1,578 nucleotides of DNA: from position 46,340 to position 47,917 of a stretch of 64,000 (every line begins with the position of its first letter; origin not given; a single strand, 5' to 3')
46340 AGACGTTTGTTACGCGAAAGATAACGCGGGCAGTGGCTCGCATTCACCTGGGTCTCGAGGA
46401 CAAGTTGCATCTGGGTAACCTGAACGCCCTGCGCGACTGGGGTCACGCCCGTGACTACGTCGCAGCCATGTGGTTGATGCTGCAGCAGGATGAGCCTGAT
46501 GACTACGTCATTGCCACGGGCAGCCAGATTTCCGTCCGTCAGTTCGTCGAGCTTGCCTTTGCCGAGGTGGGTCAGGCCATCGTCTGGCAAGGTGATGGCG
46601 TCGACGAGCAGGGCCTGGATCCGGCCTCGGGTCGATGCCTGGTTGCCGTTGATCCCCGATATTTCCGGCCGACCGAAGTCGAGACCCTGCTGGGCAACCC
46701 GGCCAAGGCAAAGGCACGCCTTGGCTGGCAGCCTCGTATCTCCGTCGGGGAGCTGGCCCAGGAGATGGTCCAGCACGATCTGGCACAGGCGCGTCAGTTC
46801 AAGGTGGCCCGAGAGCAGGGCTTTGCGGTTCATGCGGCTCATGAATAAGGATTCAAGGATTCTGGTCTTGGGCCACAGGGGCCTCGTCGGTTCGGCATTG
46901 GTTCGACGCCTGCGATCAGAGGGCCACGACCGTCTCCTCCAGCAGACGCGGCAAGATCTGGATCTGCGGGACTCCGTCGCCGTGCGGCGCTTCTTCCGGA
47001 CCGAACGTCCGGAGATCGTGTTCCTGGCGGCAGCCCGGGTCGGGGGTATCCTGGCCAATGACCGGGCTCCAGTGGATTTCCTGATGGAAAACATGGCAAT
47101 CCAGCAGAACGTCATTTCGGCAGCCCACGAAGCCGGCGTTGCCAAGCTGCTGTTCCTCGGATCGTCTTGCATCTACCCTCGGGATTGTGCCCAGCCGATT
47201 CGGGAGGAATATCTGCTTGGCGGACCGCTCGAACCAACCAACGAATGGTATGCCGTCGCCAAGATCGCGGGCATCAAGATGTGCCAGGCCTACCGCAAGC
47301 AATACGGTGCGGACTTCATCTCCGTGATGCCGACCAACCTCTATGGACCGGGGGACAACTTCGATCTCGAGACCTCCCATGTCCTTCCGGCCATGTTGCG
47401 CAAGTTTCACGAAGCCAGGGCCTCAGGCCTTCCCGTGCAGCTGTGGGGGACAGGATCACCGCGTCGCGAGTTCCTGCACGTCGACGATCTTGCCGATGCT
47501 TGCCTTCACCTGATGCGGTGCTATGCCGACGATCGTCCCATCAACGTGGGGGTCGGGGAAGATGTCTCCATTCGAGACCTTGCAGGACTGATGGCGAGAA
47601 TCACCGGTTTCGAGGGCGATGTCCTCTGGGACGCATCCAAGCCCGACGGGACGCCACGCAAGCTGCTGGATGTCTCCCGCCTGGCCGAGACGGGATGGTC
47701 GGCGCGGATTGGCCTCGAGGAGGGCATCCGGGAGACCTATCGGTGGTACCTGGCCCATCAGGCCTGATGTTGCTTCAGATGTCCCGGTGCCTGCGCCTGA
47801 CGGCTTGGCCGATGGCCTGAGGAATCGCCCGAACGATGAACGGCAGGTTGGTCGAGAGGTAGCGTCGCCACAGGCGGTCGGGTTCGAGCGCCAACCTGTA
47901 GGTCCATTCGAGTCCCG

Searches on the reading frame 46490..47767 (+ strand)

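Call 77: search_protein_families(library=pfam, proteins=[window:46490-47767:+])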
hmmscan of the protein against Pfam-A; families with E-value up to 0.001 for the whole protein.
window:46490-47767:+ (425 aa): 4 families
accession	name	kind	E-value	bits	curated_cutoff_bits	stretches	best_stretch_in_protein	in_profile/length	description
PF01370.27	Epimerase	-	2.1e-65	221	20.9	1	124-354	1-240/240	NAD dependent epimerase/dehydratase family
PF16363.11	GDP_Man_Dehyd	-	7.3e-17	62.2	27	1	155-373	57-267/332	GDP-mannose 4,6 dehydratase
PF04321.23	RmlD_sub_bind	-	1.3e-09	38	27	1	123-343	2-198/287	RmlD substrate binding domain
PF02719.21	Polysacc_synt_2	-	0.00017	21.3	20.2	1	123-223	25-126/293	Polysaccharide biosynthesis protein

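Call 81: search_protein_families(library=ncbifam, proteins=[window:46490-47767:+], max_evalue=1e-10)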
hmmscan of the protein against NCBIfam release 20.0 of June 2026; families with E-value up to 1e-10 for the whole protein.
window:46490-47767:+ (425 aa): 4 families
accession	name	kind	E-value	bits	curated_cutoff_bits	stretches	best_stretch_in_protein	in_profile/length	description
NF047922.1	GDPFucSynFcl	equivalog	3.4e-145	483.2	500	1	121-424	2-305/308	GDP-L-fucose synthase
TIGR01181.1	dTDP_gluc_dehyt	equivalog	1.7e-17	63.5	365.1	1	158-424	58-315/321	dTDP-glucose 4,6-dehydratase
TIGR01179.1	galE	equivalog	7.3e-17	61.2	262.3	1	156-422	53-327/332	UDP-glucose 4-epimerase GalE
TIGR04180.1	EDH_00030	hypoth_equivalog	1.1e-16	60.7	475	1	158-384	57-268/297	NAD-dependent 4,6-dehydratase LegB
